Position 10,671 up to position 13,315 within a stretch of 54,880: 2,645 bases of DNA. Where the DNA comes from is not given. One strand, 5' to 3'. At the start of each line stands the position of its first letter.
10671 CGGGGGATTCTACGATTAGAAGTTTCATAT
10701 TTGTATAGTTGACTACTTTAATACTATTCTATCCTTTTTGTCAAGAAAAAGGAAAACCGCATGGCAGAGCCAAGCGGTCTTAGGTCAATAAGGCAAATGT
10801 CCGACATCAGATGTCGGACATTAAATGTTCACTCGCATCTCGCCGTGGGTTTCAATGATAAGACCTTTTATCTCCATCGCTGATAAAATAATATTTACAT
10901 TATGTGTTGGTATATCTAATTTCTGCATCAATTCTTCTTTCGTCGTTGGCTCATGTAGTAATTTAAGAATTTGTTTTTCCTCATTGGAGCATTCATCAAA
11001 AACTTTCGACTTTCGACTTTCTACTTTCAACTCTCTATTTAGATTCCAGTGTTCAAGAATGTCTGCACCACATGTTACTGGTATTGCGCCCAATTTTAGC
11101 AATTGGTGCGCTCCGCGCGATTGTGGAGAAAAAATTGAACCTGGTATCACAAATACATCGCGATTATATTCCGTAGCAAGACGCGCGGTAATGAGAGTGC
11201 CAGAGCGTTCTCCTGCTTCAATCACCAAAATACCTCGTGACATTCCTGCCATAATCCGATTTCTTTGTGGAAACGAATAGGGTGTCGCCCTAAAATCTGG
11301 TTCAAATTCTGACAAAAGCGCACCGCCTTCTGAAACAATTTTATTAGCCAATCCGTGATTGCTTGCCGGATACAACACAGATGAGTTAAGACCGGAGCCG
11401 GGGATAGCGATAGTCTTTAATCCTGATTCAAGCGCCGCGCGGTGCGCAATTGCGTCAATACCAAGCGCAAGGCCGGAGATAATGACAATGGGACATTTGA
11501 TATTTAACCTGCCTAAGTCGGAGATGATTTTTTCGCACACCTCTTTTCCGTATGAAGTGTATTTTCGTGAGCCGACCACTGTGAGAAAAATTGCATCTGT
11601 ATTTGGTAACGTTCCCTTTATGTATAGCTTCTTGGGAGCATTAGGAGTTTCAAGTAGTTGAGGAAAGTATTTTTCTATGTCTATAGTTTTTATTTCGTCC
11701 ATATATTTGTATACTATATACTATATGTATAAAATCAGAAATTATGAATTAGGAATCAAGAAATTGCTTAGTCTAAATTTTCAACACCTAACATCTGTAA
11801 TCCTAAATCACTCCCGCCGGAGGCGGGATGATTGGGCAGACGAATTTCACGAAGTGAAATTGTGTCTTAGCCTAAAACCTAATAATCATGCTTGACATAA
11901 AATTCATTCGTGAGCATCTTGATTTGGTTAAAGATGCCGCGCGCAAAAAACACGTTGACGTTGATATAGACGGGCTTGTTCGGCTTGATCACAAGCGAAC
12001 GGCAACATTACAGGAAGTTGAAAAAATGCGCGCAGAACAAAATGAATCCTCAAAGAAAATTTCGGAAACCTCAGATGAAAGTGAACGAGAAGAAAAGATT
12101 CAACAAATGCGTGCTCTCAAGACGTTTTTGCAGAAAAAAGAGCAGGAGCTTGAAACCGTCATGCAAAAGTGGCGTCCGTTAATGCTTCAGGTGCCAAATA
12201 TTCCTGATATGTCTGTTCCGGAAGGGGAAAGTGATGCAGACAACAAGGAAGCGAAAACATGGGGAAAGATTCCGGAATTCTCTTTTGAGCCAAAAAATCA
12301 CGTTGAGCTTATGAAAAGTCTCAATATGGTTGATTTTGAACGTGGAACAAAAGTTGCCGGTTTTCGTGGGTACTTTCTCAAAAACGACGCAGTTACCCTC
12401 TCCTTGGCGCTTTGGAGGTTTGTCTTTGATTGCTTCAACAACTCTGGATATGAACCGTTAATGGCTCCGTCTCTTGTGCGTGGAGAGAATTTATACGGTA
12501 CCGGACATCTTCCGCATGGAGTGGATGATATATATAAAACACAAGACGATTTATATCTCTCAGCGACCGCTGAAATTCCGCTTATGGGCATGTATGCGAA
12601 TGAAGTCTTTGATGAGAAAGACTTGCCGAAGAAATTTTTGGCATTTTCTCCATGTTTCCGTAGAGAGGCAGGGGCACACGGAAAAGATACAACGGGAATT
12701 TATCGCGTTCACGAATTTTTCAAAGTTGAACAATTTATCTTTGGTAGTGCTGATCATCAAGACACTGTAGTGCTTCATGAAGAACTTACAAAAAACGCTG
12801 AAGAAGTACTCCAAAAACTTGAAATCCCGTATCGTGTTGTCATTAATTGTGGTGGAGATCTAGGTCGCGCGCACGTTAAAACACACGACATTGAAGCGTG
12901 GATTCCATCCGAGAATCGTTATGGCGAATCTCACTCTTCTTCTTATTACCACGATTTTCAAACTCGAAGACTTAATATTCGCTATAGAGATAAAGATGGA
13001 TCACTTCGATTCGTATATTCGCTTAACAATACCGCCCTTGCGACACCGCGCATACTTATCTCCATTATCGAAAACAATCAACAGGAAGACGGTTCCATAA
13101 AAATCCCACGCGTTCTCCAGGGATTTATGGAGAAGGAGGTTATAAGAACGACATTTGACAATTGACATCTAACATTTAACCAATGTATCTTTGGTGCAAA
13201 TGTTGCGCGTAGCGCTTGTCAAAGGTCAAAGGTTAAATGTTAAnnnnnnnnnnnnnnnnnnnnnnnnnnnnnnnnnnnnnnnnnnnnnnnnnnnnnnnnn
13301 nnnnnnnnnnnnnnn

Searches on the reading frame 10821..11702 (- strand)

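Call 12: search_protein_families(library=pfam, proteins=[window:10821-11702:-], max_evalue=0.001)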
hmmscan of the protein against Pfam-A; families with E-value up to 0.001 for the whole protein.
window:10821-11702:- (293 aa): 2 families
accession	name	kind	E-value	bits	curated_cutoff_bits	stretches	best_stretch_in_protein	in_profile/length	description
PF02481.21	DNA_processg_A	-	7.8e-65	218.4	29.6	1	6-209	11-210/212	DNA recombination-mediator protein A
PF17782.7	DprA_WH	-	0.00045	20.6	22.9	0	239-287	11-60/61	DprA winged helix domain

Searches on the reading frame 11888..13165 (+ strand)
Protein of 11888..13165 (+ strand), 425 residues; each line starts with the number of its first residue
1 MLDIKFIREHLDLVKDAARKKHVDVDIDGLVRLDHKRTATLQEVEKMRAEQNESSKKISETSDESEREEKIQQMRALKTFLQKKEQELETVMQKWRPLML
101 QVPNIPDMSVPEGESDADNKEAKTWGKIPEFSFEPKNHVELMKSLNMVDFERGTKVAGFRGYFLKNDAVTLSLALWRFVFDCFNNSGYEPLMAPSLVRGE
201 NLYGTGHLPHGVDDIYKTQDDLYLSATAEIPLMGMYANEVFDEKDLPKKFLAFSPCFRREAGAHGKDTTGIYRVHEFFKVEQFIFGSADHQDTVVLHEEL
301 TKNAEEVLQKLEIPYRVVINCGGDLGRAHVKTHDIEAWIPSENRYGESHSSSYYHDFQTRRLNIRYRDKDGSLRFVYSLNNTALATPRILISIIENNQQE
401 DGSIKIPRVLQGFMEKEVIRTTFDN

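Call 12: search_protein_families(library=pfam, proteins=[window:11888-13165:+], max_evalue=0.001)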
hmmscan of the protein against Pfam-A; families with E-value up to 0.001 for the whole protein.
window:11888-13165:+ (425 aa): 2 families
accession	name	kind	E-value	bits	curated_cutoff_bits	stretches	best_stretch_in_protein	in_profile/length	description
PF00587.30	tRNA-synt_2b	-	2e-32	113.1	29.3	1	219-397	8-179/179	tRNA synthetase class II core domain (G, H, P, S and T)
PF02403.27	Seryl_tRNA_N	-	3.9e-23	82.2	28.2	1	1-106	1-108/108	Seryl-tRNA synthetase N-terminal domain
